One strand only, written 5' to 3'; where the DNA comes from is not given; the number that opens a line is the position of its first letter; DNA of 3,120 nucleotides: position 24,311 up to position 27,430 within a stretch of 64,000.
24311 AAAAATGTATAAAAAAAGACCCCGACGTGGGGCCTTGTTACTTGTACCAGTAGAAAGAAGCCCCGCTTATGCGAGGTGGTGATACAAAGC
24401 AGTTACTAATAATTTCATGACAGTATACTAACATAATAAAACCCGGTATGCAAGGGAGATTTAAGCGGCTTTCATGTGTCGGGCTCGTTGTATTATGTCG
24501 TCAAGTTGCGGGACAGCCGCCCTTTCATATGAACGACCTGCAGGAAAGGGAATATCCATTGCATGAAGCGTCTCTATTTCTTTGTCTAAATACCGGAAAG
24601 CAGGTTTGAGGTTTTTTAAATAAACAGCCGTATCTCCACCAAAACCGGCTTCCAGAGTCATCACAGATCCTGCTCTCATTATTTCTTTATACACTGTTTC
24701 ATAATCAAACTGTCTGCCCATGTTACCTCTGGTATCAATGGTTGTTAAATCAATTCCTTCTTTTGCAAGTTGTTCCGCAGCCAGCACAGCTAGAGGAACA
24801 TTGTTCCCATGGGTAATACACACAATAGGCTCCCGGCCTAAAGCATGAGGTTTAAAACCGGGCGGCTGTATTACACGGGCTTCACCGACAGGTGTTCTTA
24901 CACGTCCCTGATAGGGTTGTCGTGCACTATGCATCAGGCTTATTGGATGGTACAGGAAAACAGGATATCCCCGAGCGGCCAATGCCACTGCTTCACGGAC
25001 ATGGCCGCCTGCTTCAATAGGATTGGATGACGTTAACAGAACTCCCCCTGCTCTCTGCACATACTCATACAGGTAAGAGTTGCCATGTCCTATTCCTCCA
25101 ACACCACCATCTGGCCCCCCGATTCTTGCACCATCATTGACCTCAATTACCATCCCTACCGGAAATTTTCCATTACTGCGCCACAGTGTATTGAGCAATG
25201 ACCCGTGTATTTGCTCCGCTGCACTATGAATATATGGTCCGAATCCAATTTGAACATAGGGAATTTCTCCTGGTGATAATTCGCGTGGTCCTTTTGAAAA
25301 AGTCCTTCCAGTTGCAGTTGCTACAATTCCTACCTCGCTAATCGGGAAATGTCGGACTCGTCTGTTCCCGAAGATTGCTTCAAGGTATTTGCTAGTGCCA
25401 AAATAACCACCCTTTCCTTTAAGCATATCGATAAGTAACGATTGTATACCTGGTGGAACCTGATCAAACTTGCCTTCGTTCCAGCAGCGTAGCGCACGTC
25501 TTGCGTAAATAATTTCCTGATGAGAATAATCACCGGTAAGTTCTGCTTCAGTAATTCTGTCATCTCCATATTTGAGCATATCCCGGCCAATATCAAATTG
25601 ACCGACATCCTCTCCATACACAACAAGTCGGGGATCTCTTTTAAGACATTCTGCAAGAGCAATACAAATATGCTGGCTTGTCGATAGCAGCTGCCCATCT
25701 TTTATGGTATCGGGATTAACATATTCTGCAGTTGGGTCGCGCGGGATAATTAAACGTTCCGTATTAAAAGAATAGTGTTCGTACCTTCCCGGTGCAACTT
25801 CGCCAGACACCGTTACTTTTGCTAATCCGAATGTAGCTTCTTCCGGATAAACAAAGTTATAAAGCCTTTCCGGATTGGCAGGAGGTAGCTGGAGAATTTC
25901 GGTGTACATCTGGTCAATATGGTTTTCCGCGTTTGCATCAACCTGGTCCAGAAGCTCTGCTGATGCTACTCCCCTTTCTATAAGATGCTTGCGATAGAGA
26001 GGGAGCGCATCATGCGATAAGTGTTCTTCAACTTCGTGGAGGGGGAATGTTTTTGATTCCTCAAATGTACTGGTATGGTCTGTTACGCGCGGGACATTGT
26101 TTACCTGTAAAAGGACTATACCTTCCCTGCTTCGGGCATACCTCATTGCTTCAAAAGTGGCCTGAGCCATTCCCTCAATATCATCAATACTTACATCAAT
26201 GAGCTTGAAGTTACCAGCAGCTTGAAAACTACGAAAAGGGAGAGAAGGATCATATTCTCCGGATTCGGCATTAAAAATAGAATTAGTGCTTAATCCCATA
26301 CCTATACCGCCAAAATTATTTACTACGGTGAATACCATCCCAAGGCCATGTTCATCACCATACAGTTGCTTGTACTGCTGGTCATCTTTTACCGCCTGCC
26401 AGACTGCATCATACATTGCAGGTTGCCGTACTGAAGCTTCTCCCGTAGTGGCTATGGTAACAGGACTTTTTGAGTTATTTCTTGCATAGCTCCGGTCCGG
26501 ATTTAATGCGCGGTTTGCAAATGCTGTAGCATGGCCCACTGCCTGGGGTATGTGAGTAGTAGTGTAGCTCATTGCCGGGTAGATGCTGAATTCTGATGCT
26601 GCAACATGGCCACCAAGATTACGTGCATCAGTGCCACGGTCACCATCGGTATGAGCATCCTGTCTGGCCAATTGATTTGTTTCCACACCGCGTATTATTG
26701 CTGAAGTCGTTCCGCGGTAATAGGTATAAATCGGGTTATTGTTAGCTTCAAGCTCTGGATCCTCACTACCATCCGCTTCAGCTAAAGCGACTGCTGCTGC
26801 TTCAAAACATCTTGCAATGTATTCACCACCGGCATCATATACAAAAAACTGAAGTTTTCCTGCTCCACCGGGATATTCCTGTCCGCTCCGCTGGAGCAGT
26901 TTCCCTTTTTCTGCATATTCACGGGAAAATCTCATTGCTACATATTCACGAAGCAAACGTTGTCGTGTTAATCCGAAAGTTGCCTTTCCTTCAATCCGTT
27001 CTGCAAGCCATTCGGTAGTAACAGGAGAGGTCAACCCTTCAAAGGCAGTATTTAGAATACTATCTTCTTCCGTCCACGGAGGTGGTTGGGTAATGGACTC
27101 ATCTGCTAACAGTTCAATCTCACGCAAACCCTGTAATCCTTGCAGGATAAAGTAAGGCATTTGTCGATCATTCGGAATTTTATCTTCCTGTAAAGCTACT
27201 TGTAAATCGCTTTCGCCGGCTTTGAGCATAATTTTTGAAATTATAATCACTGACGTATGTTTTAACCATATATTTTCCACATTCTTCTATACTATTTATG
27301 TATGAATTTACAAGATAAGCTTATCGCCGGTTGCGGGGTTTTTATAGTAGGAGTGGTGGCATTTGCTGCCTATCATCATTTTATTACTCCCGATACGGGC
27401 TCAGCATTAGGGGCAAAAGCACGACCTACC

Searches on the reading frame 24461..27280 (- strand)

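Call 22: search_protein_families(library=pfam, proteins=[window:24461-27280:-], max_evalue=0.0001)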
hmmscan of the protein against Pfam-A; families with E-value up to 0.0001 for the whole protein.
window:24461-27280:- (939 aa): 2 families
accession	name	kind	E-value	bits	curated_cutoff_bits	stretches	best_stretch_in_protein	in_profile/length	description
PF00676.26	E1_dh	-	2.5e-15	56.6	22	1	182-466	47-295/300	Dehydrogenase E1 component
PF02780.25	Transketolase_C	-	4.6e-08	33.4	25.9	1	819-929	12-124/124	Transketolase, C-terminal domain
